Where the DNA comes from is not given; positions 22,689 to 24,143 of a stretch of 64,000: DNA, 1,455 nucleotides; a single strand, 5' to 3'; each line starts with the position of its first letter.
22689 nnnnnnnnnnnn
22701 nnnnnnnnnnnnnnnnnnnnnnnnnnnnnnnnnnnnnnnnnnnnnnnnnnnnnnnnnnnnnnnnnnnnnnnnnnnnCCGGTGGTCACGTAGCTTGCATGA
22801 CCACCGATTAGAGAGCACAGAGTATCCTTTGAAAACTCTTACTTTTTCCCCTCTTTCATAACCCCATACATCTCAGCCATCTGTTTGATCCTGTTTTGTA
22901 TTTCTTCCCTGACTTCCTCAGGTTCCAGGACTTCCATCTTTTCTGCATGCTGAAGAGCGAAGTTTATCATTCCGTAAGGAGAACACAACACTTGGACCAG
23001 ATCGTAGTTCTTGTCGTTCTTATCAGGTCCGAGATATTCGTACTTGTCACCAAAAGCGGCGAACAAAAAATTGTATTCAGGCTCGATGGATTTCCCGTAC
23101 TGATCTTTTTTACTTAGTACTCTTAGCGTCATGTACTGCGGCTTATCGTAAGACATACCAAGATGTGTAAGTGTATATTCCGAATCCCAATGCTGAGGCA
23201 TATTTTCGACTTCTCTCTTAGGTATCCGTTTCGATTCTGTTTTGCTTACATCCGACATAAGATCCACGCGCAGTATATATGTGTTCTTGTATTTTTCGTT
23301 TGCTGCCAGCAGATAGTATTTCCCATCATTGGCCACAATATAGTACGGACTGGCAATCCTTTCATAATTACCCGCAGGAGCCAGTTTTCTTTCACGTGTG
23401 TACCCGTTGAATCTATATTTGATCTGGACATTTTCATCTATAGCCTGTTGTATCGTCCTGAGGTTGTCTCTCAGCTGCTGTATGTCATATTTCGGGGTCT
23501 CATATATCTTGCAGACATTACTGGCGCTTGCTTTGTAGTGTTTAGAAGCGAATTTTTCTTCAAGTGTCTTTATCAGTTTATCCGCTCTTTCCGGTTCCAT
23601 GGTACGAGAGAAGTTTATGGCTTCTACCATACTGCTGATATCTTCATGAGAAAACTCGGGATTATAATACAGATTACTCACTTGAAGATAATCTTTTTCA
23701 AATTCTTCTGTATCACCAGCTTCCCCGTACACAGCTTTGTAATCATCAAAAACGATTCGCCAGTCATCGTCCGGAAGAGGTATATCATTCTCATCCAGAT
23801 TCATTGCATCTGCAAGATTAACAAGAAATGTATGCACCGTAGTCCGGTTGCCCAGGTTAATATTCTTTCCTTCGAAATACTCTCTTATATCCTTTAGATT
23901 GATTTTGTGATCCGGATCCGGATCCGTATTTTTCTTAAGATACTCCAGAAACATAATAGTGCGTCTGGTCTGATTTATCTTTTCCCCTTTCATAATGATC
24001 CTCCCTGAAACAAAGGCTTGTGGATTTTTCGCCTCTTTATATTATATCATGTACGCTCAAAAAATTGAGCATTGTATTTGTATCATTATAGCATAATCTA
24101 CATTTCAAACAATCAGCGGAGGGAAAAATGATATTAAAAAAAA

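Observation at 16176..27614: Operator-linked low-GC island: WYL regulator, orphan HipA-like kinase, two-module AAA+ ATPase, Zn-ribbon proteins and a PcfJ-like operon form one candidate undescribed system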

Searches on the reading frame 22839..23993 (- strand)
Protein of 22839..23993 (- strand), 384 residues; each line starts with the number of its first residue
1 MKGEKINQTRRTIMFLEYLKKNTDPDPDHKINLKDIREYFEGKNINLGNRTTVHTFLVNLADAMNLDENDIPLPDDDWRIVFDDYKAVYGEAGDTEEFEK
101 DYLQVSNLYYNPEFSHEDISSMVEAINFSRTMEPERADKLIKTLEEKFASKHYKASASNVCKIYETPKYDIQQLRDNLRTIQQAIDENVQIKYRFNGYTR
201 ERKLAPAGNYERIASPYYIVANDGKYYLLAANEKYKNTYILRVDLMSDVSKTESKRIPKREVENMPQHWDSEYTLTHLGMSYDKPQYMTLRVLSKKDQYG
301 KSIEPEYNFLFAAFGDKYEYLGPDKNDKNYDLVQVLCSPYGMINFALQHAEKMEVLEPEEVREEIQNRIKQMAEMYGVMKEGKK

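Call 8: search_protein_families(library=pfam, max_evalue=0.01, proteins=[window:22839-23993:-])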
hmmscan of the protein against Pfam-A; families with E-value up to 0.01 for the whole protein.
window:22839-23993:- (384 aa): 2 families
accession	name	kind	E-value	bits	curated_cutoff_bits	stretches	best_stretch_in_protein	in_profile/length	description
PF13280.12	WYL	-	3.4e-08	33.8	21.8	1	177-249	2-68/70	WYL domain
PF25583.1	WCX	-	1.1e-05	26.1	23.9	1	341-373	44-76/76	WCX domain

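Call 10: search_protein_families(library=padloc, max_evalue=0.01, proteins=[window:22839-23993:-])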
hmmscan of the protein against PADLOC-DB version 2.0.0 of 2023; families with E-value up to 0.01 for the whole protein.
window:22839-23993:- (384 aa): 3 families
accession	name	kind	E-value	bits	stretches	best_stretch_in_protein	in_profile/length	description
PDLC01652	WYL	-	1.4e-21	75.5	1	170-373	12-162/162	"CAS-I,CAS-II,CAS-III,CAS-IV,CAS-V,CAS-VI; associated_signaling"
PDLC01457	WYL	-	1.9e-05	22.3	1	113-360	69-228/229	"CAS-I,CAS-II,CAS-III,CAS-IV,CAS-V,CAS-VI; associated_signaling"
PDLC01766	Cas3c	-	0.00038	16.7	1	344-380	284-320/1009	-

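Call 11: search_protein_families(library=phrogs, max_evalue=0.01, proteins=[window:22839-23993:-])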
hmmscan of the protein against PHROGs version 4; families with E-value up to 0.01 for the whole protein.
window:22839-23993:- (384 aa): 0 families

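Call 18: search_protein_families(library=ncbifam, max_evalue=0.01, proteins=[window:22839-23993:-])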
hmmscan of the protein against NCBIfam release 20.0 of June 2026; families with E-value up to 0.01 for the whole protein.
window:22839-23993:- (384 aa): 1 family
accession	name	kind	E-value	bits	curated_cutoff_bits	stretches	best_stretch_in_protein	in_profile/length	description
NF041286.1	lipo_GerS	equivalog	0.0066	15.9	175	0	246-306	37-93/196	germination lipoprotein GerS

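Call 29: find_homologous_proteins(query=window:22839-23993:-, max_evalue=1e-10)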
Query window:22839-23993:- (384 aa): 192 proteins with E <= 1e-10 among 1831 candidates; the best 120 are listed.
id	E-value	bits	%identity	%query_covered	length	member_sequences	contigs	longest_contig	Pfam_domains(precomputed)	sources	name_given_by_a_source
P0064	1.2e-229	780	91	100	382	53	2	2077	PF13280.13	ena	-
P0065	5.6e-133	462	55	97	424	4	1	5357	PF13280.13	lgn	-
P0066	2.6e-126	440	53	97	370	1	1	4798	PF13280.13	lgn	-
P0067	3.9e-117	410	49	97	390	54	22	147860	PF13280.13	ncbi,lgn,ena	-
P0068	5.6e-117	409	51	98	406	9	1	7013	PF13280.13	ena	-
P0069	4.2e-115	403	49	98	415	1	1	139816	-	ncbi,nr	ncbi:MAG: WYL domain-containing protein [Clostridiales bacterium]|nr:WYL domain-containing protein [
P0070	1.3e-110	388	48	97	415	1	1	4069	-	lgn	-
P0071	5.1e-110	387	49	97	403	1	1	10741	PF13280.13,PF25583.2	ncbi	-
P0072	1.2e-109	385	80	62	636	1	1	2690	PF01625.29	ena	-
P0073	3.4e-108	380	48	96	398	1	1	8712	PF13280.13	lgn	-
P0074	9.3e-106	372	48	95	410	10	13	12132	-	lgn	-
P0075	1.7e-105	372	47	96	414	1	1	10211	PF13280.13,PF25583.2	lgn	-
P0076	4.7e-105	370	45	97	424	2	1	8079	PF13280.13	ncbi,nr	ncbi:MAG: WYL domain-containing protein [Roseburia sp.]|nr:WYL domain-containing protein [Roseburia 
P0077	1.4e-104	369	49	97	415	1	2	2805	-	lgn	-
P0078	1.1e-103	366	45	98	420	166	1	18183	PF13280.13,PF25583.2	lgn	-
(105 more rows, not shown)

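Call 31: find_related_loci(query=A1, collection=genome_contigs, flank=10000)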
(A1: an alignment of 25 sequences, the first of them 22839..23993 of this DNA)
Query A1 (384 aa) in genome_contigs; peptide patterns used: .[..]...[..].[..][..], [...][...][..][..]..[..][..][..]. (x = any residue, [..] = any of these).
126 stretches matched a pattern; 43 encode a relative of the query (tblastn E <= 1e-3); 42 distinct loci.
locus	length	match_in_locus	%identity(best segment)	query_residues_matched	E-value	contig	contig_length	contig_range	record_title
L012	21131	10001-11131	51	7-384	5e-125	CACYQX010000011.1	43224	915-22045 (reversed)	MAG: uncultured Clostridiales bacterium isolate RUG12197 genome assembly, contig: RUG12197_asm_11, whole genome shotgun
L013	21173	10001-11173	49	2-376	2e-122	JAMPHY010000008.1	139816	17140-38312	MAG: Clostridiales bacterium isolate NALB_7961_5 Scaffold_#8__SCF_008___139816_bp, whole genome shotgun sequence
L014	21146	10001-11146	49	6-378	3e-122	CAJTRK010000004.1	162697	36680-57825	MAG TPA_asm: uncultured Lachnospiraceae bacterium isolate MGBC108519 genome assembly, contig: MGBC108519.4, whole genome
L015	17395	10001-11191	45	6-376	4e-113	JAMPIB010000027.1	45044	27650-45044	MAG: Ruminococcus sp. isolate NALB_7961_2 Scaffold_#27__SCF_027___45044_bp, whole genome shotgun sequence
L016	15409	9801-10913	47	11-376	5e-109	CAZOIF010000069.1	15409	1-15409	MAG TPA_asm: uncultured Eubacterium sp. isolate SRP199465_co1_332 genome assembly, contig: NODE_10787_length_15409_cov_1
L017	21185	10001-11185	45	6-382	7e-107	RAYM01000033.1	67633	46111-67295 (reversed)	Bacterium 1xD42-87 strain 1xD42-87 Scaffold19_2, whole genome shotgun sequence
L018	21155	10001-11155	46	12-376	5e-104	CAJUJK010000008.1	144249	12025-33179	MAG TPA_asm: uncultured Lachnospiraceae bacterium isolate MGBC143115 genome assembly, contig: MGBC143115.8, whole genome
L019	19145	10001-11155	46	12-376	4e-103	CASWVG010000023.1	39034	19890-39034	MAG: uncultured Lachnospiraceae bacterium isolate extra-ERR2136575.16_1677762971 genome assembly, contig: NODE_278_lengt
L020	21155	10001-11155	45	12-376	7e-104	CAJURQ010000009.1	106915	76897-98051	MAG: uncultured Lachnospiraceae bacterium isolate MGBC167064 genome assembly, contig: MGBC167064.9, whole genome shotgun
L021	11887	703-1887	38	2-378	4e-84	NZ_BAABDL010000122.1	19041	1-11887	Amphibacillus indicireducens strain JCM 17250 sequence122, whole genome shotgun sequence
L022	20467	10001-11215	37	2-381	9e-84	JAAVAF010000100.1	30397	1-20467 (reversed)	MAG: Lachnospiraceae bacterium isolate Mgla_MAG_15-bin_8 c_000000070400, whole genome shotgun sequence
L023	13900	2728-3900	41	11-378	1e-83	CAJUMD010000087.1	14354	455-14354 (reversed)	MAG TPA_asm: uncultured Kineothrix sp. isolate MGBC158835 genome assembly, contig: MGBC158835.87, whole genome shotgun s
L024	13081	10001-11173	38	4-376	2e-82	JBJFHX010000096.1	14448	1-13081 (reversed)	MAG: Ruminococcus sp. isolate PUUB25_bin.011 NODE_3085_length_14448_cov_7.305079, whole genome shotgun sequence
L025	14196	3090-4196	38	11-377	5e-82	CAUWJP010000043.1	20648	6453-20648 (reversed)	MAG: uncultured Sellimonas sp. isolate SRS17165235__bin36 genome assembly, contig: SRS17165235_NODE_987_length_20648_cov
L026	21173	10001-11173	37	4-376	7e-82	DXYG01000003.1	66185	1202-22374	MAG TPA_asm: Clostridiales bacterium isolate HRGM_Genome_3867 HRGM_Genome_3867_3, whole genome shotgun sequence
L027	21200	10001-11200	39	2-381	5e-82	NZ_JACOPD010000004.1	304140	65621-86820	Lachnospira hominis (ex Liu et al. 2021) strain NSJ-43 M7_ctg0004, whole genome shotgun sequence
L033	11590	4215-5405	37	1-376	6e-80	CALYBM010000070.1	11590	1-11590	MAG: uncultured Ruminococcus sp. isolate E07__bin181 genome assembly, contig: E07__k127_6268971, whole genome shotgun se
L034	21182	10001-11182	37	11-378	3e-80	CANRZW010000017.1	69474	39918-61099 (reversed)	MAG TPA_asm: uncultured Lachnospiraceae bacterium isolate SRR15510226_bin.4_metawrap_v1.3_MAG genome assembly, contig: N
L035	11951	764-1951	37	2-378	1e-79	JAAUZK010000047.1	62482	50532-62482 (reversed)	MAG: Lachnospiraceae bacterium isolate Mgla_MAG_20-bin_8 c_000000096550, whole genome shotgun sequence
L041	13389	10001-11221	36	1-378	6e-77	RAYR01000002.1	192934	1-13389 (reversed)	Bacterium 0.1xD8-71 strain 0.1xD8-71 Scaffold2_1, whole genome shotgun sequence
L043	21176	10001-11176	36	4-376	5e-78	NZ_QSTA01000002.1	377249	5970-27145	Eubacterium sp. OM08-24 OM08-24.Scaf2, whole genome shotgun sequence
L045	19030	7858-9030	36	4-376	4e-76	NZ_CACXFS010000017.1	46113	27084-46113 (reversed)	MAG: uncultured Ruminococcus sp. isolate RUG11207, whole genome shotgun sequence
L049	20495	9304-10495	36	11-381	1e-64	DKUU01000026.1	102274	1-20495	MAG TPA_asm: Lachnospiraceae bacterium UBA7196 UBA7196_contig_876, whole genome shotgun sequence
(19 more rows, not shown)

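Call 35: search_protein_families(library=pfam, max_evalue=0.01, proteins=[L049:14275-14988:+, L035:3716-4537:+, L015:4323-5399:+, L012:11143-11832:+, L034:9409-9885:+, L014:7558-8139:+, L027:11230-12138:+, L027:15307-15897:+, L049:5849-6112:+, L045:7064-7702:-])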
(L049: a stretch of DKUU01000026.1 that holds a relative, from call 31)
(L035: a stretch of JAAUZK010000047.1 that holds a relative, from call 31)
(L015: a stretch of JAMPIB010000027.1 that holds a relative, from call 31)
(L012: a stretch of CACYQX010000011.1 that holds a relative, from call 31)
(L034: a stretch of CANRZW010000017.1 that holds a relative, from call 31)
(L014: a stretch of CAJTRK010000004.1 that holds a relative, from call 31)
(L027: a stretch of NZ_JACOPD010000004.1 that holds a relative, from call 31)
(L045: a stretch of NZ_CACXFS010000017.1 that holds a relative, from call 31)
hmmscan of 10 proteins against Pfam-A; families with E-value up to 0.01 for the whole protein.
L049:14275-14988:+ (237 aa): 3 families
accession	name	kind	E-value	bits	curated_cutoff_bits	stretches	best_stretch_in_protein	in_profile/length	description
PF00149.33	Metallophos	-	3.2e-15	57.5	21.5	1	4-191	5-158/191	Calcineurin-like phosphoesterase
PF06874.16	FBPase_2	-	2.6e-07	29.7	27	1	28-66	185-223/639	Firmicute fructose-1,6-bisphosphatase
PF12850.12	Metallophos_2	-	5e-06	27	27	1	4-82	5-60/154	Calcineurin-like phosphoesterase superfamily domain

L035:3716-4537:+ (273 aa): 0 families

L015:4323-5399:+ (358 aa): 1 family
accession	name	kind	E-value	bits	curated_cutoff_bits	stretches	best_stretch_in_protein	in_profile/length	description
PF09002.17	Card1_endonuc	-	0.0061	16.6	26.4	0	18-78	24-80/136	Card1-like, endonuclease domain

L012:11143-11832:+ (229 aa): 3 families
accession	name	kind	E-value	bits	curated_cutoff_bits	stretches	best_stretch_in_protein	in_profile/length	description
PF00149.33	Metallophos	-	1.3e-11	45.8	21.5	1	1-210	1-190/191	Calcineurin-like phosphoesterase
PF12850.12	Metallophos_2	-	0.0015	19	27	1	1-95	1-88/154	Calcineurin-like phosphoesterase superfamily domain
PF24424.1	FNG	-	0.0077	16.7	27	0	61-110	20-69/146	FNG domain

L034:9409-9885:+ (158 aa): 1 family
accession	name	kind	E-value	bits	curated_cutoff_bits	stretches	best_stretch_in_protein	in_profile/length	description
PF18143.6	HAD_SAK_2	-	9.7e-18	65.3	27.5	1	5-118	2-117/139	HAD domain in Swiss Army Knife RNA repair proteins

L014:7558-8139:+ (193 aa): 0 families

L027:11230-12138:+ (302 aa): 1 family
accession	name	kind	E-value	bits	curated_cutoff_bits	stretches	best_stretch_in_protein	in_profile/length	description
PF13671.12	AAA_33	-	5.3e-07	30.5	27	1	6-131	3-123/143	AAA domain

L027:15307-15897:+ (196 aa): 2 families
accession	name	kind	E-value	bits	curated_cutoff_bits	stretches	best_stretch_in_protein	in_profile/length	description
PF00149.33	Metallophos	-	7.3e-10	40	21.5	1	5-153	6-171/191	Calcineurin-like phosphoesterase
PF12850.12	Metallophos_2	-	9.6e-05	22.9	27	1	34-144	10-120/154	Calcineurin-like phosphoesterase superfamily domain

L049:5849-6112:+ (87 aa): 0 families

L045:7064-7702:- (212 aa): 0 families

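Call 46: search_solved_structures(query=window:22839-23993:-, max_evalue=1)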
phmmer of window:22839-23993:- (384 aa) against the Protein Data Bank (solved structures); distinct sequences matched with E-value up to 1: 1.
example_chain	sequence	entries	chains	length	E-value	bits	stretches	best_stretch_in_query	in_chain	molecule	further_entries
6wvs_A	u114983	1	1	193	0.44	13.2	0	41-83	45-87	DeNovoTIM15 hyperstable de novo TIM barrel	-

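Call 68: search_protein_families(library=padloc, max_evalue=0.001, proteins=[L049:14275-14988:+, L035:3716-4537:+, L012:11143-11832:+, L034:9409-9885:+, L014:7558-8139:+, L027:11230-12138:+])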
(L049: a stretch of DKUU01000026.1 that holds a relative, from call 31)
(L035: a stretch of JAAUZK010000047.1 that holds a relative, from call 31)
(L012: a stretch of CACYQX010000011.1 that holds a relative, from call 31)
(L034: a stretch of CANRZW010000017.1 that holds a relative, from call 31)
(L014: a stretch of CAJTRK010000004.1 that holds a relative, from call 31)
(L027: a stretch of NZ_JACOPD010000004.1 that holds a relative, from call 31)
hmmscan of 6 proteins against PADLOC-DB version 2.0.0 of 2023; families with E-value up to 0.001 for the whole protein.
L049:14275-14988:+ (237 aa): 0 families

L035:3716-4537:+ (273 aa): 0 families

L012:11143-11832:+ (229 aa): 1 family
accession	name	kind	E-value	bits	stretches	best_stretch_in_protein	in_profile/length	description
PDLC04908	PDC-S10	-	8.8e-07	26.4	1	27-213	25-186/223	-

L034:9409-9885:+ (158 aa): 0 families

L014:7558-8139:+ (193 aa): 0 families

L027:11230-12138:+ (302 aa): 0 families

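Call 79: search_protein_families(library=pfam, max_evalue=0.001, proteins=[L013:4638-5603:+, L014:8995-9960:+, L022:11190-12176:+, L019:6690-7208:+, L025:2551-2994:+, L041:1-1239:+])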
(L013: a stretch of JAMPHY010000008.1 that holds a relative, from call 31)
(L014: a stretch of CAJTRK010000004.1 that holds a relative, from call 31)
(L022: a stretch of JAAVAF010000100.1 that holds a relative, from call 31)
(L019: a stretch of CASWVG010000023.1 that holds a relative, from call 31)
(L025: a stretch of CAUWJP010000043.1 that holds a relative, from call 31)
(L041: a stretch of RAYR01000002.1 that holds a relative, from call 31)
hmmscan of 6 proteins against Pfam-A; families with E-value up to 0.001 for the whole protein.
L013:4638-5603:+ (321 aa): 0 families

L014:8995-9960:+ (321 aa): 0 families

L022:11190-12176:+ (328 aa): 1 family
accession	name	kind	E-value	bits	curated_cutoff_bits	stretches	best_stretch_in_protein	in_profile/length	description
PF22507.2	DUF6994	-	1.8e-12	47.9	27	1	151-207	92-146/226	Family of unknown function (DUF6994)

L019:6690-7208:+ (172 aa): 1 family
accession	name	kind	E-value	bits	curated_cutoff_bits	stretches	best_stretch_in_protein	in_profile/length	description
PF01661.27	Macro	-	4e-49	165.9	22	1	19-131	1-118/118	Macro domain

L025:2551-2994:+ (147 aa): 0 families

L041:1-1239:+ (412 aa): 2 families
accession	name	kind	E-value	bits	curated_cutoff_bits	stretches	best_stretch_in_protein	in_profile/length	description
PF03358.20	FMN_red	-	5.2e-20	72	24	1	251-358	46-149/152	NADPH-dependent FMN reductase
PF18555.7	MobL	-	1.1e-16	61.3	28.5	1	1-223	1-187/383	MobL relaxases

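Call 82: find_encoding_contigs(protein=P0065, flank=10000, max_places=3)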
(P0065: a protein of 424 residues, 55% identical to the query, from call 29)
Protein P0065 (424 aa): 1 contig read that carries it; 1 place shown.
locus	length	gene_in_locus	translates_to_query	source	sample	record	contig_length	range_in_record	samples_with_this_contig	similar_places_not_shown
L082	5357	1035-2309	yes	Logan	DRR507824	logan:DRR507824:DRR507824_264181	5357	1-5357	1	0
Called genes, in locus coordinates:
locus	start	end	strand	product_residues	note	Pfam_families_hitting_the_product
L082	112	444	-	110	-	PF05016:ParE_toxin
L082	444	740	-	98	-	PF04221:RelB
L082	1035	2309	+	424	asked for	PF13280:WYL (weak)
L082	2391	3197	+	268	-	-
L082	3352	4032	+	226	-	-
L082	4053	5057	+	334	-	PF22507:DUF6994 (faint)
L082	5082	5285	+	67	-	-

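Call 83: find_encoding_contigs(protein=P0066, flank=10000, max_places=3)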
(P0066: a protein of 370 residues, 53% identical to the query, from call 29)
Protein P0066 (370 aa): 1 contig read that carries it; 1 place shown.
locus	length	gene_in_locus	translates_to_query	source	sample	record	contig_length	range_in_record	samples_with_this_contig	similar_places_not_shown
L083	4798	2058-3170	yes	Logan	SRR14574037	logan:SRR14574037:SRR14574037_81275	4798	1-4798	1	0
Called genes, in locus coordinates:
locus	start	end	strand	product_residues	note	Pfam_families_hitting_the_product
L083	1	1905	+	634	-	?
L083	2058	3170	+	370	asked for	PF13280:WYL (weak)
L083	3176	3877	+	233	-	PF00149:Metallophos, PF06874:FBPase_2 (faint)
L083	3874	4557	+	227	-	-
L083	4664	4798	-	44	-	?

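Call 85: search_solved_structures(query=A1, max_evalue=1, show_alignments=2)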
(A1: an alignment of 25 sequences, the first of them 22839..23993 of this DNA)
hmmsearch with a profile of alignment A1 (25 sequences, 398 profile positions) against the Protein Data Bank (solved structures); distinct sequences matched with E-value up to 1: 0.

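Call 100: predict_structure(alignment_id=A4)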
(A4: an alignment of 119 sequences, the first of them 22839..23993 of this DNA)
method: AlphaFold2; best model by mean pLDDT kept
length: 384 residues; sequences in the alignment: 119
mean_pLDDT: 86.2   pTM: 0.66
mean pLDDT of the five models: 86.2, 85.9, 83.6, 81.6, 81.3
residues with pLDDT >= 90: 176; 70-90: 171; 50-70: 26; < 50: 11
segments of 3 or more residues with pLDDT < 50: 93-98, 382-384
pLDDT, mean of each block of 10 residues (from residue 1): 64 87 80 87 84 90 91 88 87 53 85 82 82 81 84 68 66 92 98 93 87 96 90 93 94 97 91 88 91 90 87 94 93 96 94 96 95 80 42
secondary structure, 60 per line:
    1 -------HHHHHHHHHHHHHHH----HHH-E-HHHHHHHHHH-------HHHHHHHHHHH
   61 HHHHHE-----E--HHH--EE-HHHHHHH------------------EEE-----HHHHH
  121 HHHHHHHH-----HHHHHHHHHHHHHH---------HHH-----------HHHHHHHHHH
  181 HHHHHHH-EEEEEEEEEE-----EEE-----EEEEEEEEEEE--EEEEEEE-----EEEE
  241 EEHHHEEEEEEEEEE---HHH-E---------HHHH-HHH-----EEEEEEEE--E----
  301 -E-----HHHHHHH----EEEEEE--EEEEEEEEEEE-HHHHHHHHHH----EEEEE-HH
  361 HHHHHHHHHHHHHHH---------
elements in order: H8-22 H33-42 H50-65 H83-89 E108-110 H116-128 H134-147 H171-187 E189-198 E204-206 E212-222 E225-231 E237-242 E246-255 H273-276 E286-293 H308-314 E319-324 E327-337 H339-348 E353-357 H359-375

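Call 102: fold_search(model_id=the predicted structure, library=pdb)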
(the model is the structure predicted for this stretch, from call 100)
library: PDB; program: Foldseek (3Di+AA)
matches with E <= 10: 673; with E <= 0.001: 30
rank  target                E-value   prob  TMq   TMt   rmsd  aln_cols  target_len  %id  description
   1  9fnd_Y                2.3e-11  1.00  0.38  0.44  12.8       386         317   14  Transcriptional activator PafBC bound to mycobacterial RNA polymerase (released 2025-02-12)
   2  9pfq_Q                7.3e-10  1.00  0.44  0.50  13.6       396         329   13  The cryo-EM structure of C. crescentus DriD-ssDNA-RNAP-Sigma73-bapE promoter transcription activation complex (released 2026-02-25)
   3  9fnd_X                7.3e-10  1.00  0.33  0.36  14.4       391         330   11  Transcriptional activator PafBC bound to mycobacterial RNA polymerase (released 2025-02-12)
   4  8tp8_D                8.7e-10  1.00  0.44  0.50  12.9       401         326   13  Structure of the C. crescentus WYL-activator, DriD, bound to ssDNA and cognate DNA (released 2023-11-29)
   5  8tpk_A                2.1e-09  1.00  0.46  0.54  13.0       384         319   13  P6522 crystal form of C. crescentus DriD-ssDNA-DNA complex (released 2023-11-29)
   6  8tp8_A                2.3e-09  1.00  0.46  0.52  12.9       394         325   13  Structure of the C. crescentus WYL-activator, DriD, bound to ssDNA and cognate DNA (released 2023-11-29)
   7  9cu3_B                4.9e-09  1.00  0.30  0.52   7.0       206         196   16  Allosteric mechanism of DriD transcription activator (released 2025-04-23)
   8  9pfv_Q                6.2e-09  1.00  0.42  0.48  14.5       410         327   12  The cryo-EM structure of C. crescentus DriD-ssDNA-RNAP-Sigma73-CCNA_03891/CCNA_01149 promoter transcription activation (released 2026-02-25)
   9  9cu3_A                7.9e-09  1.00  0.38  0.64   5.9       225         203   16  Allosteric mechanism of DriD transcription activator (released 2025-04-23)
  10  8tpk_B                8.3e-09  1.00  0.44  0.50  13.5       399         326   13  P6522 crystal form of C. crescentus DriD-ssDNA-DNA complex (released 2023-11-29)
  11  6sj9_A                8.3e-09  1.00  0.25  0.18  18.5       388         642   13  Proteasome accessory factor B/C (PafBC) of Arthrobacter aurescens (released 2019-10-16)
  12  8tp8_B                8.9e-09  1.00  0.45  0.51  13.7       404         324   13  Structure of the C. crescentus WYL-activator, DriD, bound to ssDNA and cognate DNA (released 2023-11-29)
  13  7tzv_M                1.9e-08  1.00  0.36  0.62   5.7       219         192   17  Structure of DriD C-domain bound to 9mer ssDNA (released 2022-06-01)
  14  6sj9_B                2.2e-08  1.00  0.25  0.18  12.6       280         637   14  Proteasome accessory factor B/C (PafBC) of Arthrobacter aurescens (released 2019-10-16)
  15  7tzv_A                5.6e-08  1.00  0.28  0.46   8.1       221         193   16  Structure of DriD C-domain bound to 9mer ssDNA (released 2022-06-01)
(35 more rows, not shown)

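Call 104: find_related_loci(query=A1, collection=viral_contigs, flank=10000)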
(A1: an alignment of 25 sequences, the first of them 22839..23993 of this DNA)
Query A1 (384 aa) in viral_contigs; peptide patterns used: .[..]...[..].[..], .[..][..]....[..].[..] (x = any residue, [..] = any of these).
25 stretches matched a pattern; 3 encode a relative of the query (tblastn E <= 1e-3); 3 distinct loci.
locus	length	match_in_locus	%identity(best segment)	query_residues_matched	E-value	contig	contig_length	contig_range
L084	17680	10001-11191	39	2-378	2e-82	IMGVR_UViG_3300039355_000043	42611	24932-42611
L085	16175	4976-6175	39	2-381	2e-82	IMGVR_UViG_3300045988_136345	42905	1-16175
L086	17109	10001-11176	37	4-376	1e-81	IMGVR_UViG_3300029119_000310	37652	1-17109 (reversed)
